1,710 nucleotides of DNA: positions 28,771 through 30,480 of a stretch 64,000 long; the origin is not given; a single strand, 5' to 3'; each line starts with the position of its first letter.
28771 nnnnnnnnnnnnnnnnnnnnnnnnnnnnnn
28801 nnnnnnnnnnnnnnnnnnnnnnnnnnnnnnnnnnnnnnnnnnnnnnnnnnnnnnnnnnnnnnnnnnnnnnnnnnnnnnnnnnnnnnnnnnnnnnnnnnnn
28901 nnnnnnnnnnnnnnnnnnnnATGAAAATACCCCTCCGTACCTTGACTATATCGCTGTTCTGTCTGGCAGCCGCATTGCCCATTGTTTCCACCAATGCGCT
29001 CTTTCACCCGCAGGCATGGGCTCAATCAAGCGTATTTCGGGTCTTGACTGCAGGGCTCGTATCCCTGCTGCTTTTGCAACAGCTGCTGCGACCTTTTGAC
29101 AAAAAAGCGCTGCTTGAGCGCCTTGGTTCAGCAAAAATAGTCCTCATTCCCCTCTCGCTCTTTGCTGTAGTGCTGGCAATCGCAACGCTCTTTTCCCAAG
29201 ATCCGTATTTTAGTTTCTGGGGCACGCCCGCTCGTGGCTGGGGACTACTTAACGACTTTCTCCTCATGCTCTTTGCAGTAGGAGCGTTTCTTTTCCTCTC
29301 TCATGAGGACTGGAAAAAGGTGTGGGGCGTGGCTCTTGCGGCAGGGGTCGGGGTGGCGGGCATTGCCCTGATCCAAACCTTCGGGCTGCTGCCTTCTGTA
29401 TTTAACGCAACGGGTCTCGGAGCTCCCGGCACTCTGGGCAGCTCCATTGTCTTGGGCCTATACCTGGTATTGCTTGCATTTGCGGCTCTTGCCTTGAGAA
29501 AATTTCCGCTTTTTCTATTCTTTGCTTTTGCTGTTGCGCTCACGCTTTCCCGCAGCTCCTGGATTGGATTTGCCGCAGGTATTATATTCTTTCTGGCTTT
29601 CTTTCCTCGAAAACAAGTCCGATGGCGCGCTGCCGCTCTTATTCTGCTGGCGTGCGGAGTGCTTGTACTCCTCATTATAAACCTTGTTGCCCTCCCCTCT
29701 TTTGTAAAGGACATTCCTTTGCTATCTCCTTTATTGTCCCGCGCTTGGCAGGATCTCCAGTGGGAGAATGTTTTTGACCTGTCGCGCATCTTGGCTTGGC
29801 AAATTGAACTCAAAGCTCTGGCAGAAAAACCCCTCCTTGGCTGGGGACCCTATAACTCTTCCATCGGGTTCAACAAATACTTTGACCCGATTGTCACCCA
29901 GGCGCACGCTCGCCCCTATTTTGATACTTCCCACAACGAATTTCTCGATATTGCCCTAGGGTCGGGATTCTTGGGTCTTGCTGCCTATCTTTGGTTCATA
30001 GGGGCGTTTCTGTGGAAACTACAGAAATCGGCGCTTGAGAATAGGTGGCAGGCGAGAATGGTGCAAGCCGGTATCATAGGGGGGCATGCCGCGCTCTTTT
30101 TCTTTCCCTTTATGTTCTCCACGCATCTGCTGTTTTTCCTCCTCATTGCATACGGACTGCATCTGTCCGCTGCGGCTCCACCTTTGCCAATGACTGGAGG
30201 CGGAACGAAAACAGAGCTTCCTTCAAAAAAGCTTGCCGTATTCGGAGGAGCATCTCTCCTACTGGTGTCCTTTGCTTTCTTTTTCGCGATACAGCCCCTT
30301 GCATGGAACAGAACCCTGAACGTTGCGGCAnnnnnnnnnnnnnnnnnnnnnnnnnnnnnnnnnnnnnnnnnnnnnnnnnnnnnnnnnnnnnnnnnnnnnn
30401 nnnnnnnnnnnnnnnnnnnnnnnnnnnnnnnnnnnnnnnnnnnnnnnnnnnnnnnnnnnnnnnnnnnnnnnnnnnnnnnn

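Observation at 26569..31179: Tandem Wzy_C(O-antigen-ligase/O-OTase-like)+TPR membrane paralogs immediately downstream of the sugar locus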

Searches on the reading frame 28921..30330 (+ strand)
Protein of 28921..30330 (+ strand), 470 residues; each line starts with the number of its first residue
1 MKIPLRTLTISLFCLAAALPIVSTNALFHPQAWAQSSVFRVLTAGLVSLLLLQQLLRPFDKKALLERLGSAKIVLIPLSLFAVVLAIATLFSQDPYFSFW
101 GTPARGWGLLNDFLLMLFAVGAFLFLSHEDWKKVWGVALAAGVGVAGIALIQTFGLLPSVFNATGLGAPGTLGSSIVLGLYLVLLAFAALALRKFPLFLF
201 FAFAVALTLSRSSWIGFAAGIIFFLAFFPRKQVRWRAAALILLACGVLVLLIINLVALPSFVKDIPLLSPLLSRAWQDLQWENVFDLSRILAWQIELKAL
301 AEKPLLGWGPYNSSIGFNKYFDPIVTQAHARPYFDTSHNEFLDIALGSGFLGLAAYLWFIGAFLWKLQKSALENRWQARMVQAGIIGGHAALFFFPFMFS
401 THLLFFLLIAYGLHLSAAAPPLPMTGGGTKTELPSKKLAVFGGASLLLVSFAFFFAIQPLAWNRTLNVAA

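Call 57: search_solved_structures(query=A4, max_evalue=10, show_alignments=3)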
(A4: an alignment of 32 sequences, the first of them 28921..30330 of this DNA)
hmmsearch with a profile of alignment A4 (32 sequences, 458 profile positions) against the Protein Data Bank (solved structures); distinct sequences matched with E-value up to 10: 3.
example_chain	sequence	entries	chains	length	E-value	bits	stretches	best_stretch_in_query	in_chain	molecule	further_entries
9rmk_A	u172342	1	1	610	4.1e-12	48.9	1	114-366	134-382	Oligosaccharyltransferase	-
7tpg_B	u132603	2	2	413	2.2e-09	39.9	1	191-357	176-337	Putative cell surface polysaccharide polymerase/ligase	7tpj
7mi0_A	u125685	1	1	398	0.34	13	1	251-325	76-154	Glycosyltransferase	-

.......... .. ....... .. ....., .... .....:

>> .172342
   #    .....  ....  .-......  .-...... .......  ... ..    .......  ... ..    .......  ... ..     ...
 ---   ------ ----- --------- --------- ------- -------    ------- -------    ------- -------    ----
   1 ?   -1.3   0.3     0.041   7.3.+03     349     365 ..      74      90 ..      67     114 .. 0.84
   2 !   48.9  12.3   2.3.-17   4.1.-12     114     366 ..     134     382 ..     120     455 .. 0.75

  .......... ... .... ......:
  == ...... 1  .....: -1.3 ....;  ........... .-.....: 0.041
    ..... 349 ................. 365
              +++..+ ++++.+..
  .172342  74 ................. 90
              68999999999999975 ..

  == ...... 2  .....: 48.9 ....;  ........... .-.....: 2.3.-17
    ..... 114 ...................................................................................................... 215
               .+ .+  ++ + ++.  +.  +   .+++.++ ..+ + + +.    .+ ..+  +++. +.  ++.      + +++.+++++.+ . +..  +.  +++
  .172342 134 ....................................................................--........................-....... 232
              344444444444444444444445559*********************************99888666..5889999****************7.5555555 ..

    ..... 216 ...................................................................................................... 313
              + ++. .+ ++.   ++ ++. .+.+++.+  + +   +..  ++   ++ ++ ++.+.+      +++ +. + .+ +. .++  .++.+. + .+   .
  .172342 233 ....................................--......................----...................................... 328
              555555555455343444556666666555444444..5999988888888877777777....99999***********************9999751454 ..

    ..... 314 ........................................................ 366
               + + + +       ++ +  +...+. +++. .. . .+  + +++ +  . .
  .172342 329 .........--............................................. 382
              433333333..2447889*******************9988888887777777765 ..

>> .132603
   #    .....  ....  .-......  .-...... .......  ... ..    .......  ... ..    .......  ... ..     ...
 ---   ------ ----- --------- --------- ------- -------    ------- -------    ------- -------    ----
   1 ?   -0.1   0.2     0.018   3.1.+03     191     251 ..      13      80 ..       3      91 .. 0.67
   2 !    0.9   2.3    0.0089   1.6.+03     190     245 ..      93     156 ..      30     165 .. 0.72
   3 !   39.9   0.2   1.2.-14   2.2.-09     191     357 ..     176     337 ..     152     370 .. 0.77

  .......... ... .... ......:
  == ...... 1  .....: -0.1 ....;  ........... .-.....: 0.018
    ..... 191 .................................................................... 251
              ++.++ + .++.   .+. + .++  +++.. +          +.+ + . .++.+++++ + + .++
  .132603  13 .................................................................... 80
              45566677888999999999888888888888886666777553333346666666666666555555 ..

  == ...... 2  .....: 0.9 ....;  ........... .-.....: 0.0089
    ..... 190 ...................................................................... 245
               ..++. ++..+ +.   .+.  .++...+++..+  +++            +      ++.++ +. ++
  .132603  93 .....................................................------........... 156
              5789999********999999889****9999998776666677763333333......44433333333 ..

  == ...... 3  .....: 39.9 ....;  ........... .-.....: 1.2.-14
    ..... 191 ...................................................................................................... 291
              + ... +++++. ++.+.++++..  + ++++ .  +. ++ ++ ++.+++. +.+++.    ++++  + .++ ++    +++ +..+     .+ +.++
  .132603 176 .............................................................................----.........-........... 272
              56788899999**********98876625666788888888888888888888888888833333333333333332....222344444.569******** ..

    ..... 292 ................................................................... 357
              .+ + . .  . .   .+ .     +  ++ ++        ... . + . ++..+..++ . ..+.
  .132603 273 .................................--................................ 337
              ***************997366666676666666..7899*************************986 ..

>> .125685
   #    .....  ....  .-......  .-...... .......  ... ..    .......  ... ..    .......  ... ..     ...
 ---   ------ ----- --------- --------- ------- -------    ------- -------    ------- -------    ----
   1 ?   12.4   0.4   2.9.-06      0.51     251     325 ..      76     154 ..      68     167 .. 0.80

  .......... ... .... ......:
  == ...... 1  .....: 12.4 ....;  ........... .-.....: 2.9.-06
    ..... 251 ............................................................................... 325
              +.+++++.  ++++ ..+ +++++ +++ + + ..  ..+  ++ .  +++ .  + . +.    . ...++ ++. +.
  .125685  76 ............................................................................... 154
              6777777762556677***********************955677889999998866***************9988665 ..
